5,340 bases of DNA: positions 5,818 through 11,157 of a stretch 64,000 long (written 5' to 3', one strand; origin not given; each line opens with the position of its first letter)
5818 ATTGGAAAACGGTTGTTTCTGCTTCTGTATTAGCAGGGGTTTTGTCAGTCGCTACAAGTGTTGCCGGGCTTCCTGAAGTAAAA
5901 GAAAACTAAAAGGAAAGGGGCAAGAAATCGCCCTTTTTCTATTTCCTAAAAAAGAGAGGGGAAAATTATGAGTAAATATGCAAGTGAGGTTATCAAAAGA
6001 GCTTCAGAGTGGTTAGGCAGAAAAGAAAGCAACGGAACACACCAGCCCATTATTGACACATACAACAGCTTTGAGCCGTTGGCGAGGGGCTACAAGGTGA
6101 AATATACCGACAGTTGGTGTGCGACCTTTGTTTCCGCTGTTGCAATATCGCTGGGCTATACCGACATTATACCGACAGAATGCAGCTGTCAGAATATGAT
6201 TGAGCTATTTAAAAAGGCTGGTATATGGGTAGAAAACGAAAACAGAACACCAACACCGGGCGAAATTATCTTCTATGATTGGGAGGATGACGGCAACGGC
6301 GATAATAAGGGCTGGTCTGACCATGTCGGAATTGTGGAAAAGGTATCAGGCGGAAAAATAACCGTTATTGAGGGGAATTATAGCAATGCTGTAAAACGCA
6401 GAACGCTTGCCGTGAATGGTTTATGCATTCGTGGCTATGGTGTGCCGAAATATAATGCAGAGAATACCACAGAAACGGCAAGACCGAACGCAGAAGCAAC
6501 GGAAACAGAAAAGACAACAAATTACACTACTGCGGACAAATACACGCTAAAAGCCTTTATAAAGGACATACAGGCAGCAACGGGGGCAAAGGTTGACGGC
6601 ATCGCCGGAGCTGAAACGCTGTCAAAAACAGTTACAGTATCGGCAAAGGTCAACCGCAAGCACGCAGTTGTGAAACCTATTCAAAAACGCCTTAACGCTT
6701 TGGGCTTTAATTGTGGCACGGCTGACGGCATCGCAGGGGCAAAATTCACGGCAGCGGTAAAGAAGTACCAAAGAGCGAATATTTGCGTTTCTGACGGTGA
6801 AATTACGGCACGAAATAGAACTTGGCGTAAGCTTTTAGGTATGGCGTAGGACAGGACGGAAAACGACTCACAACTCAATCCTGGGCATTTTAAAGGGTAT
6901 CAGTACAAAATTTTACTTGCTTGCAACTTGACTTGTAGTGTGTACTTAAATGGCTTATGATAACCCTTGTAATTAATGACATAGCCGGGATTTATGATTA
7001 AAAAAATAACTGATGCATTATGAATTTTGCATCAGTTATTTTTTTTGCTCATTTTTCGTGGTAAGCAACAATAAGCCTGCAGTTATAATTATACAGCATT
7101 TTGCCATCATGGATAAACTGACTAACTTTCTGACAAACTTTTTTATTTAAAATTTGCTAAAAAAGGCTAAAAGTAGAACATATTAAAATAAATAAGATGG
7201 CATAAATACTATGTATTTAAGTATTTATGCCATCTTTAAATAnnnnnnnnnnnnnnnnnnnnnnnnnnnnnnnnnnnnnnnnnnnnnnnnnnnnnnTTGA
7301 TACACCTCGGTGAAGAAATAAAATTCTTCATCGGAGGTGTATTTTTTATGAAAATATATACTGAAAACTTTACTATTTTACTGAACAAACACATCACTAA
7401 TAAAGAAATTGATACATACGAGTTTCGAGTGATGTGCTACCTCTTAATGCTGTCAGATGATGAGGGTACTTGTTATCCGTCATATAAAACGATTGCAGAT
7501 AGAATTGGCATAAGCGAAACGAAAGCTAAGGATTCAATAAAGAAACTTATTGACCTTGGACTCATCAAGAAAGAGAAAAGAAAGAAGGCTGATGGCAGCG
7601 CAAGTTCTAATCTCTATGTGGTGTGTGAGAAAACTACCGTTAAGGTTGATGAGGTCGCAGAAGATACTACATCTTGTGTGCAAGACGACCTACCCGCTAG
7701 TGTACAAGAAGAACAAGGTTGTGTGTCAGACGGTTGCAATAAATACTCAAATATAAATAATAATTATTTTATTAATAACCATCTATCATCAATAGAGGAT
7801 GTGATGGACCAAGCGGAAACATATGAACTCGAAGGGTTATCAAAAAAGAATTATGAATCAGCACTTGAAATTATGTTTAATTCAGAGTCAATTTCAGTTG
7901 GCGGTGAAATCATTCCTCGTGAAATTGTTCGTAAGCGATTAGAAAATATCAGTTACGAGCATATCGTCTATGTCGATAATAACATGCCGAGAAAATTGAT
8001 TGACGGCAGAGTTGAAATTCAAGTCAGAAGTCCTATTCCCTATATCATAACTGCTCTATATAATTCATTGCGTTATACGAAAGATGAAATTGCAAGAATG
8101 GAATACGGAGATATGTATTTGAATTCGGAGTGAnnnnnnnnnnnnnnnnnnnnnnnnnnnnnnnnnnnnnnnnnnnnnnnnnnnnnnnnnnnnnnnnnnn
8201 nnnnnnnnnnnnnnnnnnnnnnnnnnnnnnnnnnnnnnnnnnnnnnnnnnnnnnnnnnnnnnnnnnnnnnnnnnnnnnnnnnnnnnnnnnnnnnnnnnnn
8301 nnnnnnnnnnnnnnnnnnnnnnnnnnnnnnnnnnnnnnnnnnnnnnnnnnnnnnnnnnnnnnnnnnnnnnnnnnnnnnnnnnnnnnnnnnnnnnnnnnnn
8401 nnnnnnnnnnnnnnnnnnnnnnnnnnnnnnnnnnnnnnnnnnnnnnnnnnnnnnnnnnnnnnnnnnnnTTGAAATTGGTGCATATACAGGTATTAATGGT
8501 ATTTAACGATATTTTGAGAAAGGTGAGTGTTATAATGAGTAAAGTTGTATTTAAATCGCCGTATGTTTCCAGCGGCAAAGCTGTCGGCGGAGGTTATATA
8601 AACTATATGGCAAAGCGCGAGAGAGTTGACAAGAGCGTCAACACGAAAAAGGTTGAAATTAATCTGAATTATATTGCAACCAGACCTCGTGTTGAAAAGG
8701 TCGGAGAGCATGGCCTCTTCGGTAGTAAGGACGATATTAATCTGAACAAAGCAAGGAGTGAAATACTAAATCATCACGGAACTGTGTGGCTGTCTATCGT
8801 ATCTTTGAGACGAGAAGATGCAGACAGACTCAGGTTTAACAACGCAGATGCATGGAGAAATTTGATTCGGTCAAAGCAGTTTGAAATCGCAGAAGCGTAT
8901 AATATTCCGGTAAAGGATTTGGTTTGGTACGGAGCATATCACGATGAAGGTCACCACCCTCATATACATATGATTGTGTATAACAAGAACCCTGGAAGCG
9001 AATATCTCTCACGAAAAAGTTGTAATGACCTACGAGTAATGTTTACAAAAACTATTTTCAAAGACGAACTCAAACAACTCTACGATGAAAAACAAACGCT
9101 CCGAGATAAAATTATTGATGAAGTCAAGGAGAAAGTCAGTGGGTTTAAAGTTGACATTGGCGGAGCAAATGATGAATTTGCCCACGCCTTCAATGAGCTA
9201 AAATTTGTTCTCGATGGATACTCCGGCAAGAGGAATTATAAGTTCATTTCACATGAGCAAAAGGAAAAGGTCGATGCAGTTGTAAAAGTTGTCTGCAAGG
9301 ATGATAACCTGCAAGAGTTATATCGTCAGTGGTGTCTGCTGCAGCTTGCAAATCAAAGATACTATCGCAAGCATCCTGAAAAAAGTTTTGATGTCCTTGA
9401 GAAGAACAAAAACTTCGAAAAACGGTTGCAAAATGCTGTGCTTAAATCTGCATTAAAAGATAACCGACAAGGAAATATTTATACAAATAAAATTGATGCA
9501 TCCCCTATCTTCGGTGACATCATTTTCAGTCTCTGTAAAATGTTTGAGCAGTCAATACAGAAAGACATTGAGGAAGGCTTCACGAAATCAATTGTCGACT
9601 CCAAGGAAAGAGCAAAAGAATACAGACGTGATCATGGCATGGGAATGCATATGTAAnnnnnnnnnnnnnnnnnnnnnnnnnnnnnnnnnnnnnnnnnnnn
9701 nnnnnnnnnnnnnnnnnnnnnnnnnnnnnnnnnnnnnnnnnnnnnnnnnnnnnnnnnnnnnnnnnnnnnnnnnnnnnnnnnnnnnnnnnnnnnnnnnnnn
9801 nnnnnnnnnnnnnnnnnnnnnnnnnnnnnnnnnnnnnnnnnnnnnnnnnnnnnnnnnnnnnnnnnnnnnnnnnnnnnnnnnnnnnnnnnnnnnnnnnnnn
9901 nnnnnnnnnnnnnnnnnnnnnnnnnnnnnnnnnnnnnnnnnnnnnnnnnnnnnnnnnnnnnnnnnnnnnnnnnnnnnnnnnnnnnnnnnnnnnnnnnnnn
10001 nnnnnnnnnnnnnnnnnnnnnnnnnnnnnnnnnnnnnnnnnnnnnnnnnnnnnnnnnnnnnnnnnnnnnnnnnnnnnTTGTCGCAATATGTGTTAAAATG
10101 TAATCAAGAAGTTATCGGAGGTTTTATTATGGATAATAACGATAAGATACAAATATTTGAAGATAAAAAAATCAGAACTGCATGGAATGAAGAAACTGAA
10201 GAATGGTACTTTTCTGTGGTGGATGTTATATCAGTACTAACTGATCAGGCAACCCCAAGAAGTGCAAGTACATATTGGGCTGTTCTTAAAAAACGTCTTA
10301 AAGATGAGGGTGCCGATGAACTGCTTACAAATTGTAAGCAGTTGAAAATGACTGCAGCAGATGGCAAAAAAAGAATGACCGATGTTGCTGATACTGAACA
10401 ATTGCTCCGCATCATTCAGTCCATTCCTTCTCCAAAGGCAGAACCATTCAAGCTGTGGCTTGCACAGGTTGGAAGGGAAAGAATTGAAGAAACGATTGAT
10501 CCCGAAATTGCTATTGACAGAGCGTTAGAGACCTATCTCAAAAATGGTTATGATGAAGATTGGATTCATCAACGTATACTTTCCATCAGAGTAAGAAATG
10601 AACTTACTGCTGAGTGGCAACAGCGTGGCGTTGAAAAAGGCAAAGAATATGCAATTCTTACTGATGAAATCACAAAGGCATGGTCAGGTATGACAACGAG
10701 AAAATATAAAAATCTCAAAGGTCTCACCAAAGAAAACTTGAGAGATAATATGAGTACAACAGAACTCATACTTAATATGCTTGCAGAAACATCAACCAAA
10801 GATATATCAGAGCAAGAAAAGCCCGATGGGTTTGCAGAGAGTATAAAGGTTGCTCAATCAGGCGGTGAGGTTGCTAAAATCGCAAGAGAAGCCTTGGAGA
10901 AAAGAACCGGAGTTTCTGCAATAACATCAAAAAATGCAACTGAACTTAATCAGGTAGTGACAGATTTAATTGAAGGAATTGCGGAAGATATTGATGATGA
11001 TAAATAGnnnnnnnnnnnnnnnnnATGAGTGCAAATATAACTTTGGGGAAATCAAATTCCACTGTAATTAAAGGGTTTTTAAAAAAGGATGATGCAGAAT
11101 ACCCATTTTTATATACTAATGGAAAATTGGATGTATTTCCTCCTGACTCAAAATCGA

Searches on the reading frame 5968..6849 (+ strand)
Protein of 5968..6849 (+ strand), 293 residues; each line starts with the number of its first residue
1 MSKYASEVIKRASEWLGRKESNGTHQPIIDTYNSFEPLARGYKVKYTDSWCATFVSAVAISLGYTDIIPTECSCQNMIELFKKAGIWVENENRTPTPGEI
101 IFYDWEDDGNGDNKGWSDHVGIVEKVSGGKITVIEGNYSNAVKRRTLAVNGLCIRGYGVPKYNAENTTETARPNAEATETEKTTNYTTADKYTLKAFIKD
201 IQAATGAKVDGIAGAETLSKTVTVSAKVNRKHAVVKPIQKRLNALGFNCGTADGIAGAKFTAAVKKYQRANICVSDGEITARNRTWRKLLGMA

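Call 58: search_protein_families(library=pfam, proteins=[window:5968-6849:+], max_evalue=0.001)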
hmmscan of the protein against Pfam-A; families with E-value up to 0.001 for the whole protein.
window:5968-6849:+ (293 aa): 2 families
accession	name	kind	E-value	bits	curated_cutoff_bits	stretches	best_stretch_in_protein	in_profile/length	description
PF01471.23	PG_binding_1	-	2.6e-14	53.6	23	1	234-281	4-51/57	Putative peptidoglycan binding domain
PF05257.22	CHAP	-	2.8e-11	44.2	26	1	46-137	6-81/81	CHAP domain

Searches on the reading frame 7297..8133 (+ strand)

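Call 58: search_protein_families(library=pfam, proteins=[window:7297-8133:+], max_evalue=0.001)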
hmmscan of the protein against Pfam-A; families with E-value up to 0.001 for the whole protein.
window:7297-8133:+ (278 aa): 5 families
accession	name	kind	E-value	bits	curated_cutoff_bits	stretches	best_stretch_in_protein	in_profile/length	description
PF13730.12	HTH_36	-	1.2e-14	54.3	25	1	37-90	2-55/55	Helix-turn-helix domain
PF21984.2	DnaD_N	-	9.7e-06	26.1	27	1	35-102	11-77/101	DnaD N-terminal domain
PF01978.25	TrmB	-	4.9e-05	23.5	25.6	1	46-97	12-59/68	Sugar-specific transcriptional regulator TrmB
PF13412.12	HTH_24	-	5.2e-05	23.2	21.9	1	62-91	19-48/48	Winged helix-turn-helix DNA-binding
PF14394.12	DUF4423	-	0.00019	21.7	30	1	60-111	36-86/165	Domain of unknown function (DUF4423)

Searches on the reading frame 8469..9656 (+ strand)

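Call 7: search_protein_families(library=pfam, proteins=[window:8469-9656:+], max_evalue=0.01)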
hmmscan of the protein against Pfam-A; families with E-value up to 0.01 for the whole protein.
window:8469-9656:+ (395 aa): 1 family
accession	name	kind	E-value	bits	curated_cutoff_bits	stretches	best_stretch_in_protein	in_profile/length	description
PF18555.7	MobL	-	3.6e-22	79.4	28.5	1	24-332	2-339/383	MobL relaxases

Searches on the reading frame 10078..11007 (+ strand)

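Call 7: search_protein_families(library=pfam, proteins=[window:10078-11007:+], max_evalue=0.01)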
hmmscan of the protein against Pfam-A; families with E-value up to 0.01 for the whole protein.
window:10078-11007:+ (309 aa): 1 family
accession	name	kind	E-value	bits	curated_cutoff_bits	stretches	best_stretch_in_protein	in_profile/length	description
PF02498.22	Bro-N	-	4.6e-11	43.6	25.6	1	31-130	1-92/96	BRO family, N-terminal domain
